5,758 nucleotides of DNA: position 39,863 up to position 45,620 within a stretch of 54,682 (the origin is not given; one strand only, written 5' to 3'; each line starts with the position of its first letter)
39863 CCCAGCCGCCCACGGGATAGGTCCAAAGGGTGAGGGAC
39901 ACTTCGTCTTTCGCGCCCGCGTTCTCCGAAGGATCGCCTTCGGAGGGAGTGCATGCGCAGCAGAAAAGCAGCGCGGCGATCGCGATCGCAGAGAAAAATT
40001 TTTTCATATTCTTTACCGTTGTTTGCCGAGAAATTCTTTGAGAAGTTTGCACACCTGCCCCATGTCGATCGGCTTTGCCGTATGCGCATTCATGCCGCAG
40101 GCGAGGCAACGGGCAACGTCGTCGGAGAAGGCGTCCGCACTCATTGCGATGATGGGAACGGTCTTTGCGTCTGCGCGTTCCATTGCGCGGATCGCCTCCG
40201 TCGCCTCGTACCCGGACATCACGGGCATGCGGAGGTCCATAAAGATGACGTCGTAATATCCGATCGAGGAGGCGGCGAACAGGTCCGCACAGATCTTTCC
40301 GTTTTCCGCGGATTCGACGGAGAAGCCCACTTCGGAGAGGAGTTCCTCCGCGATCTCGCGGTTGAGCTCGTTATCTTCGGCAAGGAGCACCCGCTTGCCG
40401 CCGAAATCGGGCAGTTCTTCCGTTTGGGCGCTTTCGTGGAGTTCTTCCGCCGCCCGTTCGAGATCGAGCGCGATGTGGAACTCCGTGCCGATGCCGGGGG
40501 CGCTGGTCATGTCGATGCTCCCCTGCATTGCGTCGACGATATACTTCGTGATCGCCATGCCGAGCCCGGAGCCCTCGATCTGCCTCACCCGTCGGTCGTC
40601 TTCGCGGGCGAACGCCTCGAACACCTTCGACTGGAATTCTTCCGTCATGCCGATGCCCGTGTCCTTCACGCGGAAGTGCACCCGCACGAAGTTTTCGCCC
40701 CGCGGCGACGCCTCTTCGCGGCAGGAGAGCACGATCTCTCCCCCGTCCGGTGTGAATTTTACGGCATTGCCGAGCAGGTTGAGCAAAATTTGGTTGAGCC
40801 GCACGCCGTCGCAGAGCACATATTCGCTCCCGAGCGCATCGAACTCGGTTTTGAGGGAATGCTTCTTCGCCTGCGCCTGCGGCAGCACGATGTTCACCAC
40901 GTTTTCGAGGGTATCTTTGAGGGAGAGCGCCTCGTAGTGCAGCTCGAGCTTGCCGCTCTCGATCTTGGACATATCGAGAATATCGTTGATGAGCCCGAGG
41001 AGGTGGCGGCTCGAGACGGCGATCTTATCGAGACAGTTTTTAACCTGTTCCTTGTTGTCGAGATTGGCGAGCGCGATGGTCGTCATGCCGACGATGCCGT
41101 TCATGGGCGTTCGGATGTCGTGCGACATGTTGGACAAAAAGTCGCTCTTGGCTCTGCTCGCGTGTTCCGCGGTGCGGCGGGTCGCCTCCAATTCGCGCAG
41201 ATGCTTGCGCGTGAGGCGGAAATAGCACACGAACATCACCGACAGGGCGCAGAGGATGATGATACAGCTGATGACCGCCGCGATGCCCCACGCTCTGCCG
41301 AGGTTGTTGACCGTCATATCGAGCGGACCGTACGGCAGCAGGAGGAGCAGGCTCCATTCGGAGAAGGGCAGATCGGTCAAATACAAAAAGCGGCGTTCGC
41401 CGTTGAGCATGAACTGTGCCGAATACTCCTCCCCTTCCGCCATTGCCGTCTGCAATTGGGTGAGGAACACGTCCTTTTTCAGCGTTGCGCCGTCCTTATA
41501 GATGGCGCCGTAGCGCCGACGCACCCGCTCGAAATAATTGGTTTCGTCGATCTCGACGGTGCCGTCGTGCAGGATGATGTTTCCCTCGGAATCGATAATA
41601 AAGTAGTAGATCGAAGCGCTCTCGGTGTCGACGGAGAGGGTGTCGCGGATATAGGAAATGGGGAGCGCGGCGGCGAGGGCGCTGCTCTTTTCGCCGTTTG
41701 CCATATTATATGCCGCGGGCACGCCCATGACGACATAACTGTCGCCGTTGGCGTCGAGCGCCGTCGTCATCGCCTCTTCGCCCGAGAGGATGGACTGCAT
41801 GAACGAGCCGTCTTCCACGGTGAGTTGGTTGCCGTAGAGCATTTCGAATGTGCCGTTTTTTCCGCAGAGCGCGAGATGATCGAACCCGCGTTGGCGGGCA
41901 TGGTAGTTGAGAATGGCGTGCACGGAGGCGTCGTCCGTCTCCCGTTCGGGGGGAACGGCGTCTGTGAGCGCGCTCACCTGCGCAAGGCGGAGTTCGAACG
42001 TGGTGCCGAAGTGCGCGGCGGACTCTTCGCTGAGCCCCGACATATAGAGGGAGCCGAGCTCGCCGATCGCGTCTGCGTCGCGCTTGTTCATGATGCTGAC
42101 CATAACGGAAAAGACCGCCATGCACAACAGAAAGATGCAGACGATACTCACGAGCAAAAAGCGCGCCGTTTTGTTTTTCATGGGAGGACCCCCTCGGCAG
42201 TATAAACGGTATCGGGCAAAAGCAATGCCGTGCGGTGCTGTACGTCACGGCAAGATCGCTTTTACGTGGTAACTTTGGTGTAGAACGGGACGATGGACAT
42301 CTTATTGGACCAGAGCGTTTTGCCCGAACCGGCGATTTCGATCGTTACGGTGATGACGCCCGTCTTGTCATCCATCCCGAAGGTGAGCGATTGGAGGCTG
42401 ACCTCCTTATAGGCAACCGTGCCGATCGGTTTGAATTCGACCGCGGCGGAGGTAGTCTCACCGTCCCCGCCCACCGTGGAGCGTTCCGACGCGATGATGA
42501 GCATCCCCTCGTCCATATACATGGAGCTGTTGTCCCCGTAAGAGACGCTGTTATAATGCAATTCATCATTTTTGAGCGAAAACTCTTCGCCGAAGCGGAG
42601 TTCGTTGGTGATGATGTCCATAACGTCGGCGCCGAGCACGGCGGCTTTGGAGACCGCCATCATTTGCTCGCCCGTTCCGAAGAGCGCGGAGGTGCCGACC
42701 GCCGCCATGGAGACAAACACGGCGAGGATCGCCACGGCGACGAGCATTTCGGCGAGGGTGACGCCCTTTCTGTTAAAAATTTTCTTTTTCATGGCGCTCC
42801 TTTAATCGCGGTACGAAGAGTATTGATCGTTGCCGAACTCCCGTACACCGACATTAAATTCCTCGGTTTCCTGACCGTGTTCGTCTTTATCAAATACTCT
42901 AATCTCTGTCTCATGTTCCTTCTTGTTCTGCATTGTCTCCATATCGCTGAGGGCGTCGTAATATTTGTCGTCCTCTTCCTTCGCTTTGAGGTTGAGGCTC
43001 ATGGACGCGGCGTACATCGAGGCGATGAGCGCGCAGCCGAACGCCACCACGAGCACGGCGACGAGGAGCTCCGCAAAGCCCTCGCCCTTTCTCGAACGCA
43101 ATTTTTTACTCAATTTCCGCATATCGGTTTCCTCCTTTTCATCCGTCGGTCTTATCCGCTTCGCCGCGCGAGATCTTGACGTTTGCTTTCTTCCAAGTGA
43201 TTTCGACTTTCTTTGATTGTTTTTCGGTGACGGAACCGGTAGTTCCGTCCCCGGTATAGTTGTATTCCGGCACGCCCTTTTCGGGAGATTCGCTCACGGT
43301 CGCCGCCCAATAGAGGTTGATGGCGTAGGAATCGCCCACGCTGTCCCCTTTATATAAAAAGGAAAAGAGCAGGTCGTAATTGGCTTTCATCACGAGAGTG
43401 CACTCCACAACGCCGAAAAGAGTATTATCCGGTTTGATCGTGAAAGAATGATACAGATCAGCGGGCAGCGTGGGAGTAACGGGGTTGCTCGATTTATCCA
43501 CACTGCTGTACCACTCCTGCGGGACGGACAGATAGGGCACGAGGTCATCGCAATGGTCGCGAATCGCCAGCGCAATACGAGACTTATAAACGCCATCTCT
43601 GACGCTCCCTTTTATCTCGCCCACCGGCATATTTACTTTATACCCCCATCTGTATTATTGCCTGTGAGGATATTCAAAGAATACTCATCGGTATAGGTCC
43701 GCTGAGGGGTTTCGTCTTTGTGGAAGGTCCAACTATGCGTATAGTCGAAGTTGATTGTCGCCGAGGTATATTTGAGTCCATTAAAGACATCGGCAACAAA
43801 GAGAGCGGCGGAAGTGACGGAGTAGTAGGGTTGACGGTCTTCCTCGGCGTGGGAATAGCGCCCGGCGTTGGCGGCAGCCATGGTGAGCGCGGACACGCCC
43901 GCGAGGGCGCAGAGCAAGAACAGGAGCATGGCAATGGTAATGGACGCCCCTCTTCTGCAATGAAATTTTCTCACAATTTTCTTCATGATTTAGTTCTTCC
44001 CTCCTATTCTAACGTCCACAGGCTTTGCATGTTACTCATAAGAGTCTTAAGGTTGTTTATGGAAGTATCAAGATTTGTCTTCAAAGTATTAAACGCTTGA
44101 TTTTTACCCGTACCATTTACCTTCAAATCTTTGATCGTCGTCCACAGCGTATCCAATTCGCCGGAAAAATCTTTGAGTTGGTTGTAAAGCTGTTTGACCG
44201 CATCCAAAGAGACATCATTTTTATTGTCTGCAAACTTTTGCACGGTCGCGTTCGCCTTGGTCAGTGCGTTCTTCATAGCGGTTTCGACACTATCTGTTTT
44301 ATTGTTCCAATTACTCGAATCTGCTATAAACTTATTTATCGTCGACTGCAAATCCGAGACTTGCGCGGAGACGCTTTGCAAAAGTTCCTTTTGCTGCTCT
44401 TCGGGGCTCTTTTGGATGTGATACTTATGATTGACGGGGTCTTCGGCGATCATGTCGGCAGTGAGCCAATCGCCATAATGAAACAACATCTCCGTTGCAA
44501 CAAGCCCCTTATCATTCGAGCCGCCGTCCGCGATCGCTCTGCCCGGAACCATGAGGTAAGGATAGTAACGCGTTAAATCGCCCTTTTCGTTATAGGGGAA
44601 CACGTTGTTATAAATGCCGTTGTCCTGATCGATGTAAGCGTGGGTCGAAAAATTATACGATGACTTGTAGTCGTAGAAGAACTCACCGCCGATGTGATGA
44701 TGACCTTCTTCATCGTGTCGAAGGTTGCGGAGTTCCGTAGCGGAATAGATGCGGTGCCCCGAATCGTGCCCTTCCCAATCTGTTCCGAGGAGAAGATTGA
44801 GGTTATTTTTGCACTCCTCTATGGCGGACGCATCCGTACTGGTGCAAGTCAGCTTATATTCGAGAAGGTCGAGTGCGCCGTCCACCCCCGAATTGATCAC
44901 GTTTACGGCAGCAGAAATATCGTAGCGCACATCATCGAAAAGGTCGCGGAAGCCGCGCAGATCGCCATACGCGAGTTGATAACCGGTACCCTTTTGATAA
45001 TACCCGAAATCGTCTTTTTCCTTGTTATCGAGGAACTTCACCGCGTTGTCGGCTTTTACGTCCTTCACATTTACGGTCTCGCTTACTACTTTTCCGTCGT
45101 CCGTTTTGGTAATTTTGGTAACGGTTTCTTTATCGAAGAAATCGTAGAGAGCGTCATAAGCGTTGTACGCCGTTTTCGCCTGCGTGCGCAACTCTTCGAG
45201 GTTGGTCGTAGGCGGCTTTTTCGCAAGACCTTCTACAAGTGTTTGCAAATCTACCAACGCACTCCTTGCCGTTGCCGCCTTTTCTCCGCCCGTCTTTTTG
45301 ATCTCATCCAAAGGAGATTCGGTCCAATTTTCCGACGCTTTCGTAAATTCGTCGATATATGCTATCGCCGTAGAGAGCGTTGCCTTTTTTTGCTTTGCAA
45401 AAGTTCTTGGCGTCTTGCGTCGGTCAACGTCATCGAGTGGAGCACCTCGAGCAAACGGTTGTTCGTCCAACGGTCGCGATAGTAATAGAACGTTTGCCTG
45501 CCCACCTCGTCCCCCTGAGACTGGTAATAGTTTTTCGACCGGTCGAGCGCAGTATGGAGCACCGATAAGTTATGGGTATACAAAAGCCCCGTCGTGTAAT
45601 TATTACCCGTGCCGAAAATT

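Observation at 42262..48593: Minor-pilin operon whose 5' 4.4 kb looks like one giant modular pilin/adhesin gene broken in five places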

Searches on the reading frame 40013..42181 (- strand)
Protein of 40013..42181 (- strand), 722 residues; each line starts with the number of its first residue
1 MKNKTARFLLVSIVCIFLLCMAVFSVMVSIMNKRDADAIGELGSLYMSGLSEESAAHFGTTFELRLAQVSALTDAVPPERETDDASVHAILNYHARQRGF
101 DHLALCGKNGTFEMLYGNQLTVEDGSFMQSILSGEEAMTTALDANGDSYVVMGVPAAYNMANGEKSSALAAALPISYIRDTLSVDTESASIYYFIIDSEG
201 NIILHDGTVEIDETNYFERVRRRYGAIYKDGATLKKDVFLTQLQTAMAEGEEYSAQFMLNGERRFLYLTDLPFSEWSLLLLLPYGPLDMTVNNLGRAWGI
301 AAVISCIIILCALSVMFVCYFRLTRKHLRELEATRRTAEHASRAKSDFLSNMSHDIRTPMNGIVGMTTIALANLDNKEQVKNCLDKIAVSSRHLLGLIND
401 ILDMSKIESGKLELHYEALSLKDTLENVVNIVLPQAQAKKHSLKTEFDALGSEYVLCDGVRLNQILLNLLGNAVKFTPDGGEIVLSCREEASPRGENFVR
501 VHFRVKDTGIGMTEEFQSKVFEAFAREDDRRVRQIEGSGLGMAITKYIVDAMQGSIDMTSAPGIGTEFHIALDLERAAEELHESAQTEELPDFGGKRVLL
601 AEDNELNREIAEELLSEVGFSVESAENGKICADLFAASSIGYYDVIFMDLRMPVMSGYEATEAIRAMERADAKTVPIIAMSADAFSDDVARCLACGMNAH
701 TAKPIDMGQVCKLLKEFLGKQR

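Call 25: search_protein_families(library=pfam, max_evalue=0.001, proteins=[window:40013-42181:-])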
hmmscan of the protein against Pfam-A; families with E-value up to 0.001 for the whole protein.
window:40013-42181:- (722 aa): 4 families
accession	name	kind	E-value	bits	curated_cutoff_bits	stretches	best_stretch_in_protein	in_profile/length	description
PF02518.31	HATPase_c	-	5.7e-26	91.6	26.4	1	458-575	2-110/111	Histidine kinase-, DNA gyrase B-, and HSP90-like ATPase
PF00072.30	Response_reg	-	1.7e-21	76.9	30.2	1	598-714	1-110/111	Response regulator receiver domain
PF00512.31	HisKA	-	1.4e-18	67.1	26.9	1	344-410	1-66/66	His Kinase A (phospho-acceptor) domain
PF02743.24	dCache_1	-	1.7e-06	28.2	45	1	131-278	104-237/240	Cache domain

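Call 38: find_encoding_contigs(protein=window:40013-42181:-, flank=10000, max_places=10)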
Protein window:40013-42181:- (722 aa): no gene with exactly this product is on record in the collection.

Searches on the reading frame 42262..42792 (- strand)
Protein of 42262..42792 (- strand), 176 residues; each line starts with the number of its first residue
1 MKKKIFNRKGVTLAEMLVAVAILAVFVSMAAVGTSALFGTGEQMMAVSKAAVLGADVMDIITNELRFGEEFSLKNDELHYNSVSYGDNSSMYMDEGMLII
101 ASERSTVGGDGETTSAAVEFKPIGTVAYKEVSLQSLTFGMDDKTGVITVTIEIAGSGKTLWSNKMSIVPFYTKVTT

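Call 6: search_protein_families(library=pfam, max_evalue=0.1, proteins=[window:42265-42792:-])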
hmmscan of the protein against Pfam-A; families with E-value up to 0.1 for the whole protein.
window:42265-42792:- (176 aa): 1 family
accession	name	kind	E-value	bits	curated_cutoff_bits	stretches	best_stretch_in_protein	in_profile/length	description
PF07963.17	N_methyl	-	1.4e-06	28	21.2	1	7-30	3-26/27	Prokaryotic N-terminal methylation motif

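Call 16: find_encoding_contigs(protein=window:42262-42792:-, flank=10000, max_places=10)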
Protein window:42262-42792:- (176 aa): 1 contig read that carries it; 1 place shown.
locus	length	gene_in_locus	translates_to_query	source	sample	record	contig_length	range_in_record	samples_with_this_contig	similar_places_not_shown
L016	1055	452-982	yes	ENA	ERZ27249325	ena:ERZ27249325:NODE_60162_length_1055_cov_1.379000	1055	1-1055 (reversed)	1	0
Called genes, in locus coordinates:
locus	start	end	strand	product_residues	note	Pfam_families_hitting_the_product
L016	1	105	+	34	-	?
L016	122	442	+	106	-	-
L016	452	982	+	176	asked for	PF07963:N_methyl (weak)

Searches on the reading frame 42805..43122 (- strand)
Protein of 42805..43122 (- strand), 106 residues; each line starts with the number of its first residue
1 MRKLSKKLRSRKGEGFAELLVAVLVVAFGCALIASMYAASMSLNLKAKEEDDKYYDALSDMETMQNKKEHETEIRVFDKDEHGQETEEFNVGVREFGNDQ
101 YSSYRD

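Call 6: search_protein_families(library=pfam, max_evalue=0.1, proteins=[window:42805-43122:-])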
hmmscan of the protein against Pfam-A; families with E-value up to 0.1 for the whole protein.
window:42805-43122:- (106 aa): 3 families
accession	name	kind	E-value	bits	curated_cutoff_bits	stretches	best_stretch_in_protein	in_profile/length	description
PF03605.20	DcuA_DcuB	-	0.013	14.9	27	1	20-74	161-215/368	Anaerobic c4-dicarboxylate membrane transporter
PF21075.3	GDH_ACT1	-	0.024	14.9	23.7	1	33-87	2-58/144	Glutamate dehydrogenase, ACT1 domain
PF05751.16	FixH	-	0.078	13.4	23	0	21-57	9-45/150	FixH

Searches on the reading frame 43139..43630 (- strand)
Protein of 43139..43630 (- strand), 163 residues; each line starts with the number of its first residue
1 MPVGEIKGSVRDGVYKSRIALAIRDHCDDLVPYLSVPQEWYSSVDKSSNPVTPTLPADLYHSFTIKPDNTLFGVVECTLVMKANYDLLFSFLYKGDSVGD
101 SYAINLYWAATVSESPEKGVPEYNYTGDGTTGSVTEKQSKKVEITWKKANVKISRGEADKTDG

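Call 6: search_protein_families(library=pfam, max_evalue=0.1, proteins=[window:43142-43630:-])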
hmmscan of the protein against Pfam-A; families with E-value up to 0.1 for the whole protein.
window:43142-43630:- (163 aa): 0 families

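Call 36: find_encoding_contigs(protein=window:43139-43630:-, flank=10000, max_places=10)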
Protein window:43139-43630:- (163 aa): no gene with exactly this product is on record in the collection.

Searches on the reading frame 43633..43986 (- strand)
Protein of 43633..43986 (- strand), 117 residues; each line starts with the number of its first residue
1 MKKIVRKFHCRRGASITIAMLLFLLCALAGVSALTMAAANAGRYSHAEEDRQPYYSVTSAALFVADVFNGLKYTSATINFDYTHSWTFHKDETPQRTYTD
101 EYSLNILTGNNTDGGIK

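Call 6: search_protein_families(library=pfam, max_evalue=0.1, proteins=[window:43636-43986:-])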
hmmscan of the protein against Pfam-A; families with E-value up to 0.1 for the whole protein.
window:43636-43986:- (117 aa): 0 families

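Call 35: find_encoding_contigs(protein=window:43633-43986:-, flank=10000, max_places=10)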
Protein window:43633-43986:- (117 aa): no gene with exactly this product is on record in the collection.

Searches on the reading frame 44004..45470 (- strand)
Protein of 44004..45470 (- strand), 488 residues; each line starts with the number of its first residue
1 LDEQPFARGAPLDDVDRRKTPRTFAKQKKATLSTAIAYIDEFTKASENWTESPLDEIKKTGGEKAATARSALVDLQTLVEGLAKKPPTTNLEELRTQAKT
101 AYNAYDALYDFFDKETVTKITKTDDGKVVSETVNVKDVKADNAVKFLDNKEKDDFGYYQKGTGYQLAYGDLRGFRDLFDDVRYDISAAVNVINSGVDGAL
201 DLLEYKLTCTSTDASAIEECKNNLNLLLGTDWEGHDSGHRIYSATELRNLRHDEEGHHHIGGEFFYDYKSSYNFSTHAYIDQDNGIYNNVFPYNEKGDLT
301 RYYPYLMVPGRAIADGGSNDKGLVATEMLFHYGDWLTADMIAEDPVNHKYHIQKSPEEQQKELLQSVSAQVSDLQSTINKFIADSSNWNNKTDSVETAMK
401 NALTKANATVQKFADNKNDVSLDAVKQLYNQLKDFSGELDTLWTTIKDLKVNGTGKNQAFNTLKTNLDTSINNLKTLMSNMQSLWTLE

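Call 6: search_protein_families(library=pfam, max_evalue=0.1, proteins=[window:44007-45470:-])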
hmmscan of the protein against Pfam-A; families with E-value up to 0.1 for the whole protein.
window:44007-45470:- (488 aa): 6 families
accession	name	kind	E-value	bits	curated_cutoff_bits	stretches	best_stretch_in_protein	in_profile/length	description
PF03127.19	GAT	-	0.024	15.3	31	0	355-389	17-48/77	GAT domain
PF07554.19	FIVAR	-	0.032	15.3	29.2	1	372-434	3-65/71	FIVAR domain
PF07200.18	Mod_r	-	0.038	14.4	30.1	0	425-486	22-82/146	Modifier of rudimentary (Mod(r)) protein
PF05873.17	Mt_ATP-synt_D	-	0.039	14.2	27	1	348-427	70-148/154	ATP synthase D chain, mitochondrial (ATP5H)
PF17681.6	GCP_N_terminal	-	0.067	13.2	29.4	0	347-482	26-164/297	Gamma tubulin complex component N-terminal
PF04000.20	Sas10_Utp3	-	0.07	14.1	30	0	70-137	6-83/87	Sas10/Utp3/C1D family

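Call 37: find_encoding_contigs(protein=window:44004-45470:-, flank=10000, max_places=10)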
Protein window:44004-45470:- (488 aa): no gene with exactly this product is on record in the collection.

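Call 61: search_protein_representatives(protein=window:44007-45383:-)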
Query: 459 residues. Proteins with E-value up to 0.001 (for the whole library): 15; up to 1e-10: 14; up to 1e-30: 6. The best 15 are listed.
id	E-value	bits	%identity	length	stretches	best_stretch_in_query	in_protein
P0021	1.4e-289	976.5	100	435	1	25-459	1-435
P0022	6.0e-68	246.1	43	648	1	4-356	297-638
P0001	1.9e-42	162.1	37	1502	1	5-406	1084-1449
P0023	1.1e-36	143.0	36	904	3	138-398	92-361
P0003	3.1e-35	138.3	35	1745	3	74-399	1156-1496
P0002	1.4e-31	126.3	36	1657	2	38-358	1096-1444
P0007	4.3e-30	121.4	40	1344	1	51-316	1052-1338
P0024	1.0e-23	100.3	40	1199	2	100-358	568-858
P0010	1.4e-22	96.6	34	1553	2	89-395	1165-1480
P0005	9.5e-22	93.9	48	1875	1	139-318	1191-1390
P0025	1.4e-15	73.5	54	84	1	254-323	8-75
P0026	6.5e-15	71.4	51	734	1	249-319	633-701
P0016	2.4e-12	62.9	48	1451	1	139-311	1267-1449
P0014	5.9e-12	61.6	34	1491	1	162-382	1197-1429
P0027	5.8e-08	48.4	26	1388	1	64-431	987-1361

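Call 62: find_encoding_contigs(protein=window:44004-45311:-, flank=10000, max_places=10)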
Protein window:44004-45311:- (435 aa): no gene with exactly this product is on record in the collection.

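Call 63: list_cluster_members(proteins=[P0021, P0022])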
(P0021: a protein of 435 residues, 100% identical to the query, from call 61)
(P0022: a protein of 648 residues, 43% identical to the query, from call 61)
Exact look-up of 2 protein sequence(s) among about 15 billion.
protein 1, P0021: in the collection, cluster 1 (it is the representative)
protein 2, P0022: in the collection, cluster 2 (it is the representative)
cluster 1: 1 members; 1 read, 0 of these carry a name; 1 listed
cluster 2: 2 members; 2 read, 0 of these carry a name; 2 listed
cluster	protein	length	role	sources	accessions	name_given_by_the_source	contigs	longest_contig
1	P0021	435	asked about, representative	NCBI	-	-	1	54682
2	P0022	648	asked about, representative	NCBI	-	-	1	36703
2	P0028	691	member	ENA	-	-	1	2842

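Call 65: find_encoding_contigs(protein=P0028, flank=3000, max_places=5)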
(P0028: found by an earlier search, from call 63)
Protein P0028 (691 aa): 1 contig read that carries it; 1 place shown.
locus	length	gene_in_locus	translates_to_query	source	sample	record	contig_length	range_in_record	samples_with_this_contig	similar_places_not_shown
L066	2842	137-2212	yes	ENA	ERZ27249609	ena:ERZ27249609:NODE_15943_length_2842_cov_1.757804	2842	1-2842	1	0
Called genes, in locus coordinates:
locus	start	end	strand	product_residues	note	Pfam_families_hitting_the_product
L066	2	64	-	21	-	?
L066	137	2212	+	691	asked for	-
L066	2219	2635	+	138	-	-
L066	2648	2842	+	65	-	?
